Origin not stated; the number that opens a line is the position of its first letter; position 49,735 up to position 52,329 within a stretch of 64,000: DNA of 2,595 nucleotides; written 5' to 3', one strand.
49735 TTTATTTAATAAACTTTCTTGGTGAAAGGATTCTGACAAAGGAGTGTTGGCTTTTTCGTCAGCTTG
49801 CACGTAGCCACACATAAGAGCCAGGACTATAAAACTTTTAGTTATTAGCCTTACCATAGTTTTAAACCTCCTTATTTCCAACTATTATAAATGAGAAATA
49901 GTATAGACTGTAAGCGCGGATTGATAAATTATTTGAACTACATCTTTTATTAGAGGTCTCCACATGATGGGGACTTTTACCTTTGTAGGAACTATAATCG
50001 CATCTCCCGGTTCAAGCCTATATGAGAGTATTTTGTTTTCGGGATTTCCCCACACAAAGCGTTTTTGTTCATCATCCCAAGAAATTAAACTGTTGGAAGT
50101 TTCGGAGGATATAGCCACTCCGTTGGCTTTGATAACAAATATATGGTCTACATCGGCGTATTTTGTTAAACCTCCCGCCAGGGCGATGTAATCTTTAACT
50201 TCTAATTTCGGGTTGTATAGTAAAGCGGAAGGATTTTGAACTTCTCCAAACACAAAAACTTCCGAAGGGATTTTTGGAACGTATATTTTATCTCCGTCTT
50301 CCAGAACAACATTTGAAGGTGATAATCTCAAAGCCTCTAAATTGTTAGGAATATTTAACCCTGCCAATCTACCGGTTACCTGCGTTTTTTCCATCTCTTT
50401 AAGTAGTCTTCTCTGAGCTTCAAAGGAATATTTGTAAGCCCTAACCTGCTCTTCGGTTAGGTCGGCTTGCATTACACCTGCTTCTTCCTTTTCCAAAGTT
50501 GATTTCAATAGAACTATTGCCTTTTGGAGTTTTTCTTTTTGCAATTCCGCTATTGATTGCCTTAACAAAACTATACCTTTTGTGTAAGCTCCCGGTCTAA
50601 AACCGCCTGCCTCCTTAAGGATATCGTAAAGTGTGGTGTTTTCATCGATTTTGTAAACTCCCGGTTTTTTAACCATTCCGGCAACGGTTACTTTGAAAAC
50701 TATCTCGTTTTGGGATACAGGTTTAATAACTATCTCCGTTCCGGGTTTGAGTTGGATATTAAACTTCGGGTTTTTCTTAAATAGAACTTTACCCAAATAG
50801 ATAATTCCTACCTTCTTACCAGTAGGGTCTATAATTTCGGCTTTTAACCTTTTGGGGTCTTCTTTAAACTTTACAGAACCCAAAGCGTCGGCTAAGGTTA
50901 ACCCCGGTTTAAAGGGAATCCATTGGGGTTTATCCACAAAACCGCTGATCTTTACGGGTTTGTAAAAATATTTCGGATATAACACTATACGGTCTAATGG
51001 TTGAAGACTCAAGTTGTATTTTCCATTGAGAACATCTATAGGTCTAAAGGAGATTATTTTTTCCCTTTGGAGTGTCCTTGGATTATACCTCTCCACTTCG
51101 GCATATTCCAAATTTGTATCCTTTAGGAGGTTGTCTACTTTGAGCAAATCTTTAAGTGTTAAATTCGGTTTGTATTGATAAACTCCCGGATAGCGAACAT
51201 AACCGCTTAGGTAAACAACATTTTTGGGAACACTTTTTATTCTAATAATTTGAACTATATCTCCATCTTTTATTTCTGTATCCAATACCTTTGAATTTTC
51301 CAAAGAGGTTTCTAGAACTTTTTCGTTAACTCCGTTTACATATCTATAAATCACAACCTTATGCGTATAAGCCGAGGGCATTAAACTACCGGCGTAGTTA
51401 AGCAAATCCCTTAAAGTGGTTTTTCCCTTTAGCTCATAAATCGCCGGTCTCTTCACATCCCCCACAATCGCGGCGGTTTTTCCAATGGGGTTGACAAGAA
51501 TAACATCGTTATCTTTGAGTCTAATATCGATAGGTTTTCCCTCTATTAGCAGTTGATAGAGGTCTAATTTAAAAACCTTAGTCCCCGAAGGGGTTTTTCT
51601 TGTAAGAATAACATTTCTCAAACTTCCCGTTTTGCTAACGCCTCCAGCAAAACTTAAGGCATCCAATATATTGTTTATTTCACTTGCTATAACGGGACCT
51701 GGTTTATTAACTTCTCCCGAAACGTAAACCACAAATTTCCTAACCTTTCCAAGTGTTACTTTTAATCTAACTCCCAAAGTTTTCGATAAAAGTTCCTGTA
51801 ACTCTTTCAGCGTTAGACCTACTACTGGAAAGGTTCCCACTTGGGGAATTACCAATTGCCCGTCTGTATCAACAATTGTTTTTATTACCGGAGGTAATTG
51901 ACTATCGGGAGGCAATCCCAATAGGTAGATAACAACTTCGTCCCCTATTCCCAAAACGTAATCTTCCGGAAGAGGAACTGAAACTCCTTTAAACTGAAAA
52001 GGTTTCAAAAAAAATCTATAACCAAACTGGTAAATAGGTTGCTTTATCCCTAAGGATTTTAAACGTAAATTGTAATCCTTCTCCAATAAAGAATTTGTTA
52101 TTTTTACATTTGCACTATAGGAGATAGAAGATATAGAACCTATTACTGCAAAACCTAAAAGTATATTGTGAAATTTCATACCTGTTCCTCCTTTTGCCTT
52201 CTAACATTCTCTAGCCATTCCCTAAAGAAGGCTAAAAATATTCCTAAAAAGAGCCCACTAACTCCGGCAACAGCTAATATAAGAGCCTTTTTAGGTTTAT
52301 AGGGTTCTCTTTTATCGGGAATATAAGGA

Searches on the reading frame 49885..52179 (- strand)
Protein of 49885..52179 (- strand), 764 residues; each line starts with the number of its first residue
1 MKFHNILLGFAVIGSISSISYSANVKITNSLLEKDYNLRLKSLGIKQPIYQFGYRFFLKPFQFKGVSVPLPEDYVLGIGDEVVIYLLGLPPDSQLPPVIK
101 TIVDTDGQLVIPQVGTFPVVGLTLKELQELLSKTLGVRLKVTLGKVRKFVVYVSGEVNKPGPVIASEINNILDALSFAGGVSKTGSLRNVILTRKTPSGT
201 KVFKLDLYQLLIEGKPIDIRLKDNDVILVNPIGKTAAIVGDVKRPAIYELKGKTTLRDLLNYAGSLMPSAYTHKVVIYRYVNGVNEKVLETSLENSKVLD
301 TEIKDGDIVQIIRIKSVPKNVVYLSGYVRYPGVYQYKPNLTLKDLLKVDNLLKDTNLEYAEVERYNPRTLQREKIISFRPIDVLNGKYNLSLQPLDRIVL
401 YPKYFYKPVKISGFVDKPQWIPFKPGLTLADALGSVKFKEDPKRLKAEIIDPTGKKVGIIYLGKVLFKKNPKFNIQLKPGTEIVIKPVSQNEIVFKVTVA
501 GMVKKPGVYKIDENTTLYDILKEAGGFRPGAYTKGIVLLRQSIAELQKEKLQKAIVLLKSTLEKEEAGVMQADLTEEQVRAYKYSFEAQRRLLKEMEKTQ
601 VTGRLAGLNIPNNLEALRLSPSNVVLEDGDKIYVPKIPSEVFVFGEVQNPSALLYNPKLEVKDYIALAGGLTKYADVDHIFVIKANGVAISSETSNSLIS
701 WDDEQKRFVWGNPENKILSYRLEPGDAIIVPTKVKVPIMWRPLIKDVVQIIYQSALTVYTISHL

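Call 100: search_protein_families(library=pfam, proteins=[window:49885-52179:-], max_evalue=0.00001)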
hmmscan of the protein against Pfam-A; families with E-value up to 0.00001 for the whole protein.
window:49885-52179:- (764 aa): 3 families
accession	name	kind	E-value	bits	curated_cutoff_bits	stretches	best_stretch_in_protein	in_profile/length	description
PF10531.15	SLBB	-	1.2e-53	179.2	27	4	496-540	1-45/55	SLBB domain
PF22461.2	SLBB_2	-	1.2e-43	147.5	27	2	151-229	3-79/79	SLBB domain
PF02563.21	Poly_export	-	3e-10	40.5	28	1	70-137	3-65/77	Polysaccharide biosynthesis/export protein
